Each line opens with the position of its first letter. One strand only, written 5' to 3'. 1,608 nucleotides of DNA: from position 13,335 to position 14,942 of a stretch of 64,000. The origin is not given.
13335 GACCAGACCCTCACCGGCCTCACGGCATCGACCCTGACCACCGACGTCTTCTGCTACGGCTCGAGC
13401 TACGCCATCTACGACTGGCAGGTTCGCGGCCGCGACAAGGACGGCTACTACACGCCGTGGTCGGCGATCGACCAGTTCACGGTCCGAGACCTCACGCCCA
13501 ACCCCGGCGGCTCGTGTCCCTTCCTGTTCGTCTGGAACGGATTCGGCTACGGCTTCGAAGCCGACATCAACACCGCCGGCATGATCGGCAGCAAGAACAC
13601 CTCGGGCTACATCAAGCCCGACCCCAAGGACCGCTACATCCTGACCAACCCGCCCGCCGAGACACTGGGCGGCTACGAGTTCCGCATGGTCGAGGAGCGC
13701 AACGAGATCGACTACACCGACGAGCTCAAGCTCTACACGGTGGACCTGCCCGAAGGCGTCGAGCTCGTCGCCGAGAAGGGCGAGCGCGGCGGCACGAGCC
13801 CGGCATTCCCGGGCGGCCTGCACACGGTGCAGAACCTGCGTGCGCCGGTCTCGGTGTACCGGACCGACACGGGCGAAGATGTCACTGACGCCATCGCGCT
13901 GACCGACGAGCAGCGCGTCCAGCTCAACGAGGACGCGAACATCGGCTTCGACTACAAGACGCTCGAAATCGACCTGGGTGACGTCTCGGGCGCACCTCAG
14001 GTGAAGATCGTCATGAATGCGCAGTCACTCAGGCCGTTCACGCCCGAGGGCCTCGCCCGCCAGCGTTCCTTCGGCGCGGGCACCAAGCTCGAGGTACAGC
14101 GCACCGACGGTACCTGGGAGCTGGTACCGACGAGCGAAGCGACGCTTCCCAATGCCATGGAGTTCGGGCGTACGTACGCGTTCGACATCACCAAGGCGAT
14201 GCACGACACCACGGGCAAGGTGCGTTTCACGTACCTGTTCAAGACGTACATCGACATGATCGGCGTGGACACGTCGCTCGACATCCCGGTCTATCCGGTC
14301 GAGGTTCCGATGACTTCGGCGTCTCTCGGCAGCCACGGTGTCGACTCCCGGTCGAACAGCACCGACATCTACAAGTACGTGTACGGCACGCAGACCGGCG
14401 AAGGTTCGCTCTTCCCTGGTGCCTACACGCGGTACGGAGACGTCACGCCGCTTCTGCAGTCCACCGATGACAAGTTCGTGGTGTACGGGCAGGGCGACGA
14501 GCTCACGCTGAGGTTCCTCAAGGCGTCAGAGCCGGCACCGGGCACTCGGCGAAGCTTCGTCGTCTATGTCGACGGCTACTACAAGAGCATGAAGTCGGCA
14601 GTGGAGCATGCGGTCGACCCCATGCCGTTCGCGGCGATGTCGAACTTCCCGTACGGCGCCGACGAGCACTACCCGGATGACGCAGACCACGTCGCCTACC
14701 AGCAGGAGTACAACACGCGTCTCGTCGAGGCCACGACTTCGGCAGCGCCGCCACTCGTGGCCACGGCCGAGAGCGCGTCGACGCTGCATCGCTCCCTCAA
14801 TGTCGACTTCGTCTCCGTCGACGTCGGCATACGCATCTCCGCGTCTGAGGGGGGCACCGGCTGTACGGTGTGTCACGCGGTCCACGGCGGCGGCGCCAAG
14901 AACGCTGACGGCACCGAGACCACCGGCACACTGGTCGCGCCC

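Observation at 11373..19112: ~2,500-aa secreted multiheme cytochrome with three separated heme clusters in a probable monoderm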

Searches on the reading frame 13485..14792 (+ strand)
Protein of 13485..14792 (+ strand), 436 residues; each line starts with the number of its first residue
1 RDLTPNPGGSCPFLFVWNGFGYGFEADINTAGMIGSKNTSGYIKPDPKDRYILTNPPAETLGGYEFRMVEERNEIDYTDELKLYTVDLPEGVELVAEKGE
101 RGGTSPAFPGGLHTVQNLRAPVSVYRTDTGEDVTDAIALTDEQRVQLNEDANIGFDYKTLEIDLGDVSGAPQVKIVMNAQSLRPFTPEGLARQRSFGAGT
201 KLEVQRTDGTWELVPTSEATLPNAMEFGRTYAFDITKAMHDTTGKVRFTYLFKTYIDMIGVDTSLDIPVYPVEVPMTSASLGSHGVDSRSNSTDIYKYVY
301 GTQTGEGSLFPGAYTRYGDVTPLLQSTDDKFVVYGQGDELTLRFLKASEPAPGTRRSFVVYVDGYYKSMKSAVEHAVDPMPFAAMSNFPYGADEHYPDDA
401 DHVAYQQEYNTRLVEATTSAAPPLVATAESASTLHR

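Call 24: find_homologous_proteins(query=window:13485-14792:+, max_evalue=0.00001)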
Query window:13485-14792:+ (436 aa): 74 proteins with E <= 0.00001 among 5394 candidates.
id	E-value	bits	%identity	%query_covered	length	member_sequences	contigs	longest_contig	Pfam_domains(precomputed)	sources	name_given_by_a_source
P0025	7.3e-112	392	49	93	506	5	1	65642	-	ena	-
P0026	3.2e-111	390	45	93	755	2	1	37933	PF18998.7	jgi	jgi:hypothetical protein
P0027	1.2e-110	388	47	94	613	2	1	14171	-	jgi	jgi:hypothetical protein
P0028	6.2e-105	370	45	93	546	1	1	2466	-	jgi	jgi:hypothetical protein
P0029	1.4e-103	365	44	93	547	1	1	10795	-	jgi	jgi:hypothetical protein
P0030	3.9e-102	360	46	93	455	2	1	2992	-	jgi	-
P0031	4.4e-102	360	43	93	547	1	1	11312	-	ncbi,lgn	-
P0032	4.0e-100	354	47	88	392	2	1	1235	-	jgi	jgi:hypothetical protein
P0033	4.1e-100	354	48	79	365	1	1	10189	-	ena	-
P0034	8.1e-97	343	45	93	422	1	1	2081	-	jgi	jgi:hypothetical protein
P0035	7.8e-95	336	42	93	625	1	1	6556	-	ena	-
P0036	8.0e-94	333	43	92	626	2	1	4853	-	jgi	-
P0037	8.8e-94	333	42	93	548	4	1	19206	-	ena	-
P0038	6.2e-92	327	44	86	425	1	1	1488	-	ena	-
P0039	5.0e-87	311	51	70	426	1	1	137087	-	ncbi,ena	-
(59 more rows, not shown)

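Call 35: predict_structure(alignment_id=A2)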
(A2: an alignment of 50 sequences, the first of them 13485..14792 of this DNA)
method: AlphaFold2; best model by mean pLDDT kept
length: 436 residues; sequences in the alignment: 50
mean_pLDDT: 92.4   pTM: 0.90
mean pLDDT of the five models: 92.4, 91.4, 91.0, 90.6, 90.1
residues with pLDDT >= 90: 382; 70-90: 25; 50-70: 6; < 50: 23
segments of 3 or more residues with pLDDT < 50: 1-7, 422-436
pLDDT, mean of each block of 10 residues (from residue 1): 46 96 94 91 94 97 98 96 98 92 88 97 98 97 95 96 98 98 92 93 98 96 93 97 98 98 98 98 96 91 93 98 98 98 98 98 94 94 96 97 98 82 45 38
secondary structure, 60 per line:
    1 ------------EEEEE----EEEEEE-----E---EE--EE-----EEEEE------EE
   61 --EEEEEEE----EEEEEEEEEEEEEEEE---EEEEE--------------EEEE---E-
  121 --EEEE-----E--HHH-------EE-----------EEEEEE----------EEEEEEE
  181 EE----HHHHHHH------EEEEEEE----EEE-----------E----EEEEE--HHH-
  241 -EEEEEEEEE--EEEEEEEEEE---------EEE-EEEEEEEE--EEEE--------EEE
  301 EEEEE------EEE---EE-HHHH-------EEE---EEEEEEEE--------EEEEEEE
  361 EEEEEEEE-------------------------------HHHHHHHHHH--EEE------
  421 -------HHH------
elements in order: E13-17 E22-27 E48-52 E63-69 E74-89 E93-97 E112-115 E123-126 E158-163 E174-182 H187-193 E200-206 E211-213 E230-234 E242-250 E253-262 E272-274 E276-283 E286-289 E298-305 E312-314 H321-324 E332-334 E338-345 E354-368 H400-409 E412-414

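Call 37: fold_search(model_id=the predicted structure, library=pdb)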
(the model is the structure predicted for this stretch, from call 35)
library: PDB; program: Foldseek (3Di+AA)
matches with E <= 10: 1524; with E <= 0.001: 0
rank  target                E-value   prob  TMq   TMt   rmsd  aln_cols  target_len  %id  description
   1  8h3u_A                7.3e-03  0.35  0.18  0.14  30.8       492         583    7  Inhibitor-bound EP, polyA model (released 2022-11-23)
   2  2w91                  8.1e-03  0.41  0.14  0.11  16.3       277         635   10  Structure of a Streptococcus pneumoniae family 85 glycoside hydrolase, Endo-D. (released 2009-01-27)
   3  4fsj_B                1.4e-02  0.11  0.11  0.14  23.6       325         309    9  Crystal structure of the virus like particle of Flock House virus (released 2012-08-01)
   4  2qqi                  1.5e-02  0.72  0.20  0.26  16.1       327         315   10  Crystal Structure of the b1b2 Domains from Human Neuropilin-1 (released 2007-11-20)
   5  7bvc_B                1.5e-02  0.25  0.18  0.09  21.8       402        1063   11  Cryo-EM structure of Mycobacterium smegmatis arabinosyltransferase EmbA-EmbB-AcpM2 in complex with ethambutol (released 2020-04-29)
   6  4bk4_B                2.3e-02  0.44  0.17  0.23  21.3       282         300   13  crystal structure of the human EphA4 ectodomain (released 2013-07-03)
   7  9lzl_G                2.7e-02  0.10  0.12  0.15  24.1       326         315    8  Flat-contact of Flock House Virus early disassembly intermediate (released 2025-08-13)
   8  4fts_B                4.2e-02  0.08  0.11  0.13  23.7       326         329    9  Crystal structure of the N363T mutant of the Flock House virus capsid (released 2012-08-01)
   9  4qdr                  4.6e-02  0.44  0.18  0.24  20.3       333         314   10  Physical basis for Nrp2 ligand binding (released 2015-04-15)
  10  5dq0                  5.9e-02  0.87  0.18  0.41   9.4       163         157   11  Structure of human neuropilin-2 b1 domain with novel and unique zinc binding site (released 2016-09-28)
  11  2wo1_A                7.9e-02  0.87  0.17  0.37   9.2       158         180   11  Crystal Structure of the EphA4 Ligand Binding Domain (released 2009-10-27)
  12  2qqn_A                7.9e-02  0.75  0.17  0.38   9.2       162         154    9  Neuropilin-1 b1 Domain in Complex with a VEGF-Blocking Fab (released 2007-11-20)
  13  6tdb_B                7.9e-02  0.72  0.14  0.32   8.5       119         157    9  Neuropilin2-b1 domain in a complex with the C-terminal VEGFB167 peptide (released 2020-11-18)
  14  6x0o                  7.9e-02  0.14  0.17  0.09  19.6       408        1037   12  Single-Particle Cryo-EM Structure of Arabinosyltransferase EmbB from Mycobacterium smegmatis (released 2020-06-10)
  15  5jr2_A                8.3e-02  0.89  0.18  0.39   9.8       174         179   11  Crystal structure of the EphA4 LBD in complex with APYd3 peptide inhibitor (released 2016-07-06)
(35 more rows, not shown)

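Call 74: fold_search(model_id=the predicted structure, library=viral)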
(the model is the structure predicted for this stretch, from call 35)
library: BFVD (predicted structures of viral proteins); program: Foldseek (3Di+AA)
matches with E <= 10: 1217; with E <= 0.001: 5
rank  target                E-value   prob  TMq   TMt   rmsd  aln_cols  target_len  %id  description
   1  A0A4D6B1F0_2          2.8e-05  0.84  0.14  0.09  19.4       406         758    9  (no name in the UniProt tables at hand)
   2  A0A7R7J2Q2            1.2e-04  0.95  0.20  0.21  19.0       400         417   12  (no name in the UniProt tables at hand)
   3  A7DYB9                1.3e-04  0.77  0.16  0.14  17.8       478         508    8  (no name in the UniProt tables at hand)
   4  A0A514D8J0            7.2e-04  0.30  0.13  0.12  20.2       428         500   10  Uncharacterized protein [Riboviria sp.]
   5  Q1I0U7                7.9e-04  0.30  0.12  0.11  24.9       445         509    9  Putative outer capsid protein VP5 [Micromonas pusilla reovirus (isolate Netherlands/2005)]
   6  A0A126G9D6            1.1e-03  0.14  0.08  0.11  25.4       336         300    9  (no name in the UniProt tables at hand)
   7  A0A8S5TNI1            1.7e-03  0.38  0.12  0.16  28.9       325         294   10  Uncharacterized protein [Podoviridae sp. ct90d35]
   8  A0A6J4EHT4            2.5e-03  0.35  0.14  0.13  20.9       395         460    9  (no name in the UniProt tables at hand)
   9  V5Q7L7                2.8e-03  0.69  0.16  0.18  22.4       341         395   11  Tail fiber protein [Xylella phage Paz]
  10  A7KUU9                3.5e-03  0.51  0.18  0.20  18.1       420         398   11  (no name in the UniProt tables at hand)
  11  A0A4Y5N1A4            3.9e-03  0.23  0.14  0.12  28.9       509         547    6  Tail fibers protein [Lactococcus phage CHPC971]
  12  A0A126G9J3            3.9e-03  0.16  0.10  0.13  24.6       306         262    9  (no name in the UniProt tables at hand)
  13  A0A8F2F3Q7            4.3e-03  0.85  0.16  0.13  18.3       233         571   14  Tail spike protein [Klebsiella phage Kp_Pokalde_001]
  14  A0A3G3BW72            4.3e-03  0.54  0.18  0.15  23.9       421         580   11  (no name in the UniProt tables at hand)
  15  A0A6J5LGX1            4.5e-03  0.06  0.08  0.06  24.0       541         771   10  Uncharacterized protein [uncultured Caudovirales phage]
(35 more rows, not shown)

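Call 75: find_encoding_contigs(protein=P0025, flank=8000, max_places=1)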
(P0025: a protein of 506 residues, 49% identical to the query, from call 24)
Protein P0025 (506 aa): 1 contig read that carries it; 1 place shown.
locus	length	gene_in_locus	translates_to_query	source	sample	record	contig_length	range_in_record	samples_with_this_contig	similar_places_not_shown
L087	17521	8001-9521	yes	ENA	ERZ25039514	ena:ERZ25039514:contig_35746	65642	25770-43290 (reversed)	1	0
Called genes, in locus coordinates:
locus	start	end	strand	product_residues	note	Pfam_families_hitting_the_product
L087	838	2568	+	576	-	-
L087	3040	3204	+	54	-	-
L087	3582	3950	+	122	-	PF00072:Response_reg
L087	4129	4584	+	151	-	-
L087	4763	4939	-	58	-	-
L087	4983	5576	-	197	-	PF07853:DUF1648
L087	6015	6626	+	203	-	PF14522:Cytochrome_C7 (weak), PF14537:Cytochrom_c3_2 (faint)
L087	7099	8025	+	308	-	PF09698:GSu_C4xC__C2xCH (weak)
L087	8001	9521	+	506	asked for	-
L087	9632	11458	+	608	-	PF09699:Paired_CXXCH_1 (faint), PF14522:Cytochrome_C7 (faint), PF14537:Cytochrom_c3_2 (faint), PF22113:Mtrc-MtrF_II-IV_dom (faint)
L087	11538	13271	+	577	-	PF14522:Cytochrome_C7 (faint)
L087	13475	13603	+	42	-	-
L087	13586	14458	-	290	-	PF01634:HisG, PF08029:HisG_C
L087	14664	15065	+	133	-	PF22751:DUF488-N3a (weak)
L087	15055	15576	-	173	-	PF00132:Hexapep, PF25087:GMPPB_C (faint), PF25084:LbH_EIF2B (weak)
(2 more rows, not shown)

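Call 76: find_encoding_contigs(protein=P0026, flank=8000, max_places=1)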
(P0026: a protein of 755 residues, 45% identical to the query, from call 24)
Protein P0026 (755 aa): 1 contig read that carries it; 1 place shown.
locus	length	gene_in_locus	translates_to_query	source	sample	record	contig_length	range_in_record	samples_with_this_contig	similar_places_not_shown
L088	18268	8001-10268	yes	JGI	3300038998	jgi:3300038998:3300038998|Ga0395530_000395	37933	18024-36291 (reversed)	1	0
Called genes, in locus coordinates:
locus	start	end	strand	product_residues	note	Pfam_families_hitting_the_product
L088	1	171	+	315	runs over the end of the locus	PF13391:HNH_2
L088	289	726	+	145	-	-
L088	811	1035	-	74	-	PF10967:DUF2769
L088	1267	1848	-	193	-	PF00440:TetR_N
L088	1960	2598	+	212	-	PF12724:Flavodoxin_5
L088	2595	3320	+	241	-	PF14329:DUF4386 (weak)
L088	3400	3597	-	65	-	-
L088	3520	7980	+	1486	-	-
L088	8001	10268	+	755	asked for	PF18998:Flg_new_2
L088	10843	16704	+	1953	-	PF09699:Paired_CXXCH_1 (faint), PF14537:Cytochrom_c3_2 (faint), PF22113:Mtrc-MtrF_II-IV_dom (faint), PF18998:Flg_new_2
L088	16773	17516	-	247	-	PF12730:ABC2_membrane_4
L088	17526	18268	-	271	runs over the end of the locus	PF12730:ABC2_membrane_4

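Call 77: find_encoding_contigs(protein=P0031, flank=8000, max_places=1)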
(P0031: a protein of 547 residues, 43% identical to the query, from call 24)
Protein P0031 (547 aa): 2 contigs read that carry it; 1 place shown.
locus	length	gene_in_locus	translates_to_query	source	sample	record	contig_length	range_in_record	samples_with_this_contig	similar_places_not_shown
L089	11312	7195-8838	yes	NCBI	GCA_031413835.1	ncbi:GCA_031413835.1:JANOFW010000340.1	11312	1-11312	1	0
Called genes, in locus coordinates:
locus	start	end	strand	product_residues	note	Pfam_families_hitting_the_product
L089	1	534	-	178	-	?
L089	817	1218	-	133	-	PF00380:Ribosomal_S9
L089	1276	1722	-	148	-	PF00572:Ribosomal_L13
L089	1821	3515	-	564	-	-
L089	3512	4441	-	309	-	-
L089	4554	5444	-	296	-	PF01565:FAD_binding_4, PF02873:MurB_C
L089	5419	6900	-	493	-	PF01225:Mur_ligase, PF08245:Mur_ligase_M, PF02875:Mur_ligase_C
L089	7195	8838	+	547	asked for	-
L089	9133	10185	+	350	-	-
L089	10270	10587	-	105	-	-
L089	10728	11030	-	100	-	PF21716:dnstrm_HI1420, PF13560:HTH_31 (faint), PF01381:HTH_3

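Call 78: find_encoding_contigs(protein=P0037, flank=8000, max_places=1)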
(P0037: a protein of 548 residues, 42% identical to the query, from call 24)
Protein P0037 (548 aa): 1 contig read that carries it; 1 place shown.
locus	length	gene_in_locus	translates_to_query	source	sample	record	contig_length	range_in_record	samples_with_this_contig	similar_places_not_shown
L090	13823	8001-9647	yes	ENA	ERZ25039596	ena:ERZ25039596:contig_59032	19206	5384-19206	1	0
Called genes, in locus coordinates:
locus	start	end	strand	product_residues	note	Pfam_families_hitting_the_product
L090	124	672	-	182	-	-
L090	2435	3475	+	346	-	-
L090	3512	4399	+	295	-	-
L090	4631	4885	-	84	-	PF00589:Phage_integrase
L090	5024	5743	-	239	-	-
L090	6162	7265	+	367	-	-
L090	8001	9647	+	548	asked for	-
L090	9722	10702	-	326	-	-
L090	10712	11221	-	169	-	PF04241:DUF423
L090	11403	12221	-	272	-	PF13489:Methyltransf_23 (weak), PF08241:Methyltransf_11, PF08242:Methyltransf_12 (weak), PF13649:Methyltransf_25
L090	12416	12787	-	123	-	PF09996:DUF2237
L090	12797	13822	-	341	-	?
